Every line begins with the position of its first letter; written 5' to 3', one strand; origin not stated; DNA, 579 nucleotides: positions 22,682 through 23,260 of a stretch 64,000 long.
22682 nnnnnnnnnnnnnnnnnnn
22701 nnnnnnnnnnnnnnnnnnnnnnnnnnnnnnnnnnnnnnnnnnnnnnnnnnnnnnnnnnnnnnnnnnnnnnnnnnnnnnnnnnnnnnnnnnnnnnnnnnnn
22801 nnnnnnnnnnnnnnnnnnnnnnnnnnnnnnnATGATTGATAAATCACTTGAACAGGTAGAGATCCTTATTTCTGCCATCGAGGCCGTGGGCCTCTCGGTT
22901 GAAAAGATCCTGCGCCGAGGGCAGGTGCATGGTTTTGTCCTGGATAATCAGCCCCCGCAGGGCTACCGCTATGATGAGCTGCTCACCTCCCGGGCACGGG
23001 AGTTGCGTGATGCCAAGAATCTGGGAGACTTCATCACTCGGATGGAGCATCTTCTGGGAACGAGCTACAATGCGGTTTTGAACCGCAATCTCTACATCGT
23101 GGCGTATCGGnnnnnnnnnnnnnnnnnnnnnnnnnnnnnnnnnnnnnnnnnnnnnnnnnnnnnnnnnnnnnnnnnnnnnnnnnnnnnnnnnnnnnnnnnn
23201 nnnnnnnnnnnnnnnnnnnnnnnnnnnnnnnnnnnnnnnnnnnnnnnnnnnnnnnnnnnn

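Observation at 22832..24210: Three tandem paralogous ~95-aa genes sharing a P-x-G-Y-[RY]-[YW]-[DN] ... M-[EK]-x-L-L-[GK]-x-[SD]-[YF] core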

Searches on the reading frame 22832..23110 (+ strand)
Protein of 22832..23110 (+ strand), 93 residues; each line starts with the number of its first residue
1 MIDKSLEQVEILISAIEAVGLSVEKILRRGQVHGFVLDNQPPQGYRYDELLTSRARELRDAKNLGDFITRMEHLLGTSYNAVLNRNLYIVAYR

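Call 9: search_protein_families(library=pfam, proteins=[window:22832-23110:+], max_evalue=1)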
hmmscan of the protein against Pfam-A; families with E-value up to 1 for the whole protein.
window:22832-23110:+ (93 aa): 0 families

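Call 10: search_protein_families(library=phrogs, proteins=[window:22832-23110:+], max_evalue=1)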
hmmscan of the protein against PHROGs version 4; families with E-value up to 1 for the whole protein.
window:22832-23110:+ (93 aa): 1 family
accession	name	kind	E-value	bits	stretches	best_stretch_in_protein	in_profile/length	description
phrog_1490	-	other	0.039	15.2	1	24-53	68-96/106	lipoprotein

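Call 11: search_protein_families(library=padloc, proteins=[window:22832-23110:+], max_evalue=1)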
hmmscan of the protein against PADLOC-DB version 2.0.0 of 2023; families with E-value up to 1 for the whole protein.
window:22832-23110:+ (93 aa): 0 families

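Call 13: find_homologous_proteins(query=A1, max_evalue=0.01)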
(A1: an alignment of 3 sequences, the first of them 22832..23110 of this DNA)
Query A1 (3 sequences) (93 aa, profile of the alignment): 3 proteins with E <= 0.01 among 171 candidates.
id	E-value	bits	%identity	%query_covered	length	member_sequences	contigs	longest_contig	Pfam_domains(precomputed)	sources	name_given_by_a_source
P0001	9.9e-41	156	33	92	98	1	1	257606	-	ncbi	-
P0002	5.8e-39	150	100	100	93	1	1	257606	-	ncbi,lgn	-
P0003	8.8e-32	127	25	85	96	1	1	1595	-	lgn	-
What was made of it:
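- Tried and rejected: The word-indexed search of 5.8e9 clusters with the 3-sequence profile found only self-hits (call 13).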

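Call 17: find_encoding_contigs(protein=P0002, flank=10000, max_places=6)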
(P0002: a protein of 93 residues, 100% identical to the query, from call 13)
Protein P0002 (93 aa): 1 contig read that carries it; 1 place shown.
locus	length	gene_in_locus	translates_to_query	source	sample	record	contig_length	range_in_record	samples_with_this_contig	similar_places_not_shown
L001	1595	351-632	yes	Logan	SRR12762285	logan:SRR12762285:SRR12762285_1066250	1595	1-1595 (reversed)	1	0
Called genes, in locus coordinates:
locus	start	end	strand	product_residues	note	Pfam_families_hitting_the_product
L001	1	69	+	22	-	?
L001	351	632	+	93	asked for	-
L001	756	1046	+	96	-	-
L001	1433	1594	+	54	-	?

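Call 18: find_encoding_contigs(protein=P0003, flank=10000, max_places=6)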
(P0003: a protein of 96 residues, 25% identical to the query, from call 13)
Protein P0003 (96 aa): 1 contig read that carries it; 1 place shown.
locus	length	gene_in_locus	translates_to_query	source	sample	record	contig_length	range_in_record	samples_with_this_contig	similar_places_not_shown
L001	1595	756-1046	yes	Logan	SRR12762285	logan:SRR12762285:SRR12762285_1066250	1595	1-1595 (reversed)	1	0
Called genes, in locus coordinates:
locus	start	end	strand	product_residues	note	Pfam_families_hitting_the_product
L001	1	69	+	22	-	?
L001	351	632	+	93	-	-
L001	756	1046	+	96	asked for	-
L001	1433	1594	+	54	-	?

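Call 22: search_protein_representatives(alignment_id=A1)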
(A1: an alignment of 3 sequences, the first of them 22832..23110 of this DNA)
Query: 3 sequences, 97 profile positions. Proteins with E-value up to 0.001 (for the whole library): 7; up to 1e-10: 4; up to 1e-30: 3. The best 7 are listed.
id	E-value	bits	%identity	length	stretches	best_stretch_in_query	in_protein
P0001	3.1e-41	155.5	-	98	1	1-97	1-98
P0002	1.8e-39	149.8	-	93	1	1-93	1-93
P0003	2.8e-32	126.8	-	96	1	1-97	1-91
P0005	2.5e-14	69.2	-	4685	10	30-51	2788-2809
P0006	5.8e-10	55.2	-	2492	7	29-62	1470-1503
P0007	5.3e-07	45.8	-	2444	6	52-84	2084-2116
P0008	2.7e-04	37.1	-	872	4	37-66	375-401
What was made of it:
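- Tried and rejected: The exhaustive hmmsearch of 1.84e9 representatives gave four extra hits (call 22).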

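Call 32: predict_structure(alignment_id=A1)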
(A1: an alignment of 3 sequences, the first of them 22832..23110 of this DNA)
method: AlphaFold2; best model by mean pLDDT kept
length: 93 residues; sequences in the alignment: 3
mean_pLDDT: 82.7   pTM: 0.75
mean pLDDT of the five models: 82.7, 81.2, 51.9, 41.1, 40.7
residues with pLDDT >= 90: 28; 70-90: 49; 50-70: 16; < 50: 0
segments of 3 or more residues with pLDDT < 50: none
pLDDT, mean of each block of 10 residues (from residue 1): 72 88 86 90 67 70 85 93 91 89
secondary structure, 60 per line:
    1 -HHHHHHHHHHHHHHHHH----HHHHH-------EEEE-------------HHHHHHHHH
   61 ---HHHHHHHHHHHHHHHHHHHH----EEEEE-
elements in order: H2-18 H23-27 E35-38 H52-60 H64-83 E88-92
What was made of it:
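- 22832..23113 (+): s1, 93 aa, pI 6.7. AF2 model: pLDDT 82.7, pTM 0.75 (call 32).
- On WXG100 / Esx: The model has two beta strands (call 32).
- AF2 gives pLDDT 82.7 and pTM 0.75, with the order alpha-alpha-beta-loop(PxGYRYD)-alpha-alpha-beta (call 32). The AF2 model rests on three sequences, and only 2 of 5 models were confident (call 32). They are about 95 aa with a conserved central loop motif and a C-terminal beta strand that could pair between subunits (call 32). The predicted fold contains beta strands and is not a helical hairpin (call 32).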

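Call 33: find_related_loci(query=A1, collection=viral_contigs, flank=8000)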
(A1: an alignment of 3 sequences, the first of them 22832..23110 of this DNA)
Query A1 (93 aa) in viral_contigs; peptide patterns used: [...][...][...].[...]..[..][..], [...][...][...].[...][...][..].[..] (x = any residue, [..] = any of these).
147 stretches matched a pattern, but none encodes a relative of the query by tblastn (E <= 1e-3).

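Call 35: find_related_loci(query=A1, collection=metagenome_contigs, flank=8000)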
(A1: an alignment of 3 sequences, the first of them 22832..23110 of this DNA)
Query A1 (93 aa) in metagenome_contigs; peptide patterns used: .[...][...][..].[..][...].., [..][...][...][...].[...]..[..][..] (x = any residue, [..] = any of these).
495 stretches matched a pattern, but none encodes a relative of the query by tblastn (E <= 1e-3).

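Call 47: search_protein_families(library=ncbifam, proteins=[window:22832-23110:+], max_evalue=1)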
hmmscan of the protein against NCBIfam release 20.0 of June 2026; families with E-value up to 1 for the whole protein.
window:22832-23110:+ (93 aa): 0 families

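Call 49: search_solved_structures(query=A1, max_evalue=10)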
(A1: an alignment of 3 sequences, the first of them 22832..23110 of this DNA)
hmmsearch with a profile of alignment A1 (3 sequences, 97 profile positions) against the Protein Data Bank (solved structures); distinct sequences matched with E-value up to 10: 0.

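Call 50: fold_search(model_id=the predicted structure, library=viral)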
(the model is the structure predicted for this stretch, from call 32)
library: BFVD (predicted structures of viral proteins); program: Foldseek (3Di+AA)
matches with E <= 10: 10; with E <= 0.001: 0
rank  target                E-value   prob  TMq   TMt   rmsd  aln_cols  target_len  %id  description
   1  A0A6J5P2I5            3.4e+00  0.06  0.32  0.26   8.0       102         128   19  Chromosomal replication initiator, DnaA C-terminal [uncultured Caudovirales phage]
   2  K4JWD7                4.7e+00  0.02  0.24  0.15  10.0        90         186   13  Uncharacterized protein [Caulobacter phage CcrColossus]
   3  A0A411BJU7            6.3e+00  0.01  0.15  0.11  11.8        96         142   14  (no name in the UniProt tables at hand)
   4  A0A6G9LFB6            6.8e+00  0.06  0.24  0.15   7.4        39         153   26  (no name in the UniProt tables at hand)
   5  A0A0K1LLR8            7.2e+00  0.01  0.20  0.14  13.2        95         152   22  Holin/antiholin [Caulobacter phage Sansa]
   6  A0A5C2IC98            7.6e+00  0.02  0.29  0.12   8.0        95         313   14  (no name in the UniProt tables at hand)
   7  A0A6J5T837            8.1e+00  0.01  0.19  0.07  22.3       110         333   11  Uncharacterized protein [uncultured Caudovirales phage]
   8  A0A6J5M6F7            9.2e+00  0.01  0.26  0.14  13.1        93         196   12  Uncharacterized protein [uncultured Caudovirales phage]
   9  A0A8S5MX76            9.2e+00  0.01  0.22  0.20  10.7        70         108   16  Uncharacterized protein [Siphoviridae sp. ctio73]
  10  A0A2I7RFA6            9.2e+00  0.01  0.16  0.15  14.3        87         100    8  (no name in the UniProt tables at hand)

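Call 76: fold_search(model_id=the predicted structure, library=pdb)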
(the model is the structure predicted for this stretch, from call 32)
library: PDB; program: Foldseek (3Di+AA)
matches with E <= 10: 13; with E <= 0.001: 0
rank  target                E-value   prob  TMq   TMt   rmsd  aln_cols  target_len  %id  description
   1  7eko_F                5.3e+00  0.02  0.21  0.14  10.0        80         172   11  CrClpP-S1 (released 2021-10-20)
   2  6uqe_G                6.0e+00  0.02  0.23  0.14   9.4        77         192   14  ClpA/ClpP Disengaged State bound to RepA-GFP (released 2020-04-22)
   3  8oll_b                6.0e+00  0.02  0.23  0.14   9.3        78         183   12  Staphylococcus aureus ClpP in complex with the natural product beta-lactone inhibitor Cystargolide A at 2.7 A resoluti (released 2023-12-06)
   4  9g05_A                6.4e+00  0.02  0.24  0.04  12.6        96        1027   16  Structure of MadB, a class I dehydrates from Clostridium maddingley, in complex with its substrate (released 2025-07-16)
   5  9ndj_H                6.4e+00  0.02  0.21  0.13   9.0        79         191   14  Cryo-EM structure of the endogenous ClpP1/ClpP2 heterocomplex from Pseudomonas aeruginosa bound to the AAA+ ClpX unfol (released 2025-10-01)
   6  3v5e_A                6.8e+00  0.02  0.24  0.15   9.2        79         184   10  Crystal structure of ClpP from Staphylococcus aureus in the active, extended conformation (released 2012-02-08)
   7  4emp_E                8.2e+00  0.02  0.24  0.15   9.3        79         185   10  Crystal structure of the mutant of ClpP E137A from Staphylococcus aureus (released 2013-04-17)
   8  6sfx_A                8.2e+00  0.02  0.21  0.14   8.0        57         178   10  Cryo-EM structure of ClpP1/2 in the LmClpXP1/2 complex (released 2019-10-16)
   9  3rwu_A                8.7e+00  0.02  0.25  0.04  12.7        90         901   14  RB69 DNA Polymerase (Y567A) Ternary Complex with dATP Opposite Difluorotoluene Nucleoside (released 2011-06-29)
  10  7mq8_SU               9.3e+00  0.01  0.19  0.07  10.8        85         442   18  Cryo-EM structure of the human SSU processome, state pre-A1 (released 2021-09-22)
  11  2e9f_C                9.9e+00  0.02  0.24  0.08   7.8        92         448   14  Crystal Structure of T.th.HB8 Argininosuccinate lyase complexed with L-Arginine (released 2007-07-31)
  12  9gi1_Pg               9.9e+00  0.02  0.24  0.15   9.3        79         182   10  Structure of the S.aureus MecA/ClpC/ClpP degradation system (released 2025-08-20)
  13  6hwm_F                9.9e+00  0.01  0.22  0.14   9.1        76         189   18  Structure of Thermus thermophilus ClpP in complex with bortezomib (released 2019-09-18)
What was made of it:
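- Closest known: Death-fold. Different: Foldseek against PDB and BFVD found nothing with E<=0.001 (calls 50, 76).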

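Call 80: search_dna_similar(query=window:22832-23110:+, collection=plasmids, mode=protein, max_evalue=1, max_rows=10)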
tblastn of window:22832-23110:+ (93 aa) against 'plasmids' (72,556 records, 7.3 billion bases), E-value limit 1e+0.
Records with a match: 1; places in all: 1; records where one place covers at least 80% of the query: 0.
Best place of each record, by identity: <60% 1.
By first word of the organism name: Streptomyces 1.
By predicted mobility (MOB-suite, as given by PLSDB): non-mobilizable 1.
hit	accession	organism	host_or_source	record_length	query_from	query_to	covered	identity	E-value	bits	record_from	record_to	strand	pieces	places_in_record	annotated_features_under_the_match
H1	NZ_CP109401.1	Streptomyces anulatus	-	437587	9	50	45%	42.9%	4e-1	35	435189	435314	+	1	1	hypothetical protein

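Call 82: get_annotated_region(hit=H1, flank=4000)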
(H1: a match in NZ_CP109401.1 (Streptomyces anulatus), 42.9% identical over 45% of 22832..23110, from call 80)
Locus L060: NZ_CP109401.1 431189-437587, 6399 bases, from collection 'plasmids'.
description: Streptomyces anulatus strain NBC_01523 plasmid unnamed1, complete sequence
organism: Streptomyces anulatus (NCBI taxid 1892)
taxonomy: Bacteria; Actinomycetota; Actinomycetes; Kitasatosporales; Streptomycetaceae; Streptomyces; Streptomyces anulatus
host: -; source: -; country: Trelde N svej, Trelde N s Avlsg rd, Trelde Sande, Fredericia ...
typing (MOB-suite, as given by PLSDB): non-mobilizable
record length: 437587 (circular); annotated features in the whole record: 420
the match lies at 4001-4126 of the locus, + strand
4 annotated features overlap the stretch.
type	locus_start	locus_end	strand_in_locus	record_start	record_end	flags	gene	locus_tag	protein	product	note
CDS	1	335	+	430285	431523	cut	-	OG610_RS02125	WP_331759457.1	hypothetical protein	-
CDS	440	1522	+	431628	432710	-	-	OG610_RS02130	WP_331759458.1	hypothetical protein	-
CDS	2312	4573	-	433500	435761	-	-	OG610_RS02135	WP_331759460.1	hypothetical protein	-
CDS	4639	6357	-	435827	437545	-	-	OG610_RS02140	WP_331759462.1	ATP-binding protein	-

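Call 86: find_encoding_contigs(protein=P0001, flank=10000, max_places=4)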
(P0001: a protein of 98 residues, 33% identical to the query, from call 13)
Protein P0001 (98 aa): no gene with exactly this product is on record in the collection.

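Call 87: list_cluster_members(proteins=[P0001, P0002, P0003, P0004])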
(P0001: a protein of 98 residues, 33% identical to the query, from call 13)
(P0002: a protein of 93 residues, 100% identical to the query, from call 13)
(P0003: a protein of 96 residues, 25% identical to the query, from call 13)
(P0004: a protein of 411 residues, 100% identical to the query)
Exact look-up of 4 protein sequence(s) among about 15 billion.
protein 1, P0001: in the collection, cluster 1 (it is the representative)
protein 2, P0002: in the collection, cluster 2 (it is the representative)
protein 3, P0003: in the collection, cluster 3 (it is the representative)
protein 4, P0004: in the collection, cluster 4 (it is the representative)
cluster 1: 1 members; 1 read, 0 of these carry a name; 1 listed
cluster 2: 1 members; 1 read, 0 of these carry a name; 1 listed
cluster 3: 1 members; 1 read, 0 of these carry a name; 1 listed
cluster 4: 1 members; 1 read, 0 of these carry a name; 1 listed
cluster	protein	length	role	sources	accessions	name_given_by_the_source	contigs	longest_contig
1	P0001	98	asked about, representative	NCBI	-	-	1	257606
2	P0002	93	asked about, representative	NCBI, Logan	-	-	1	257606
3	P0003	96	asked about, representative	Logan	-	-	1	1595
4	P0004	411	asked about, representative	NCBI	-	-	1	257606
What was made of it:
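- All four proteins are singleton clusters (call 87). Complete orphan status is typical of phage accessory genes (calls 13, 22, 87).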
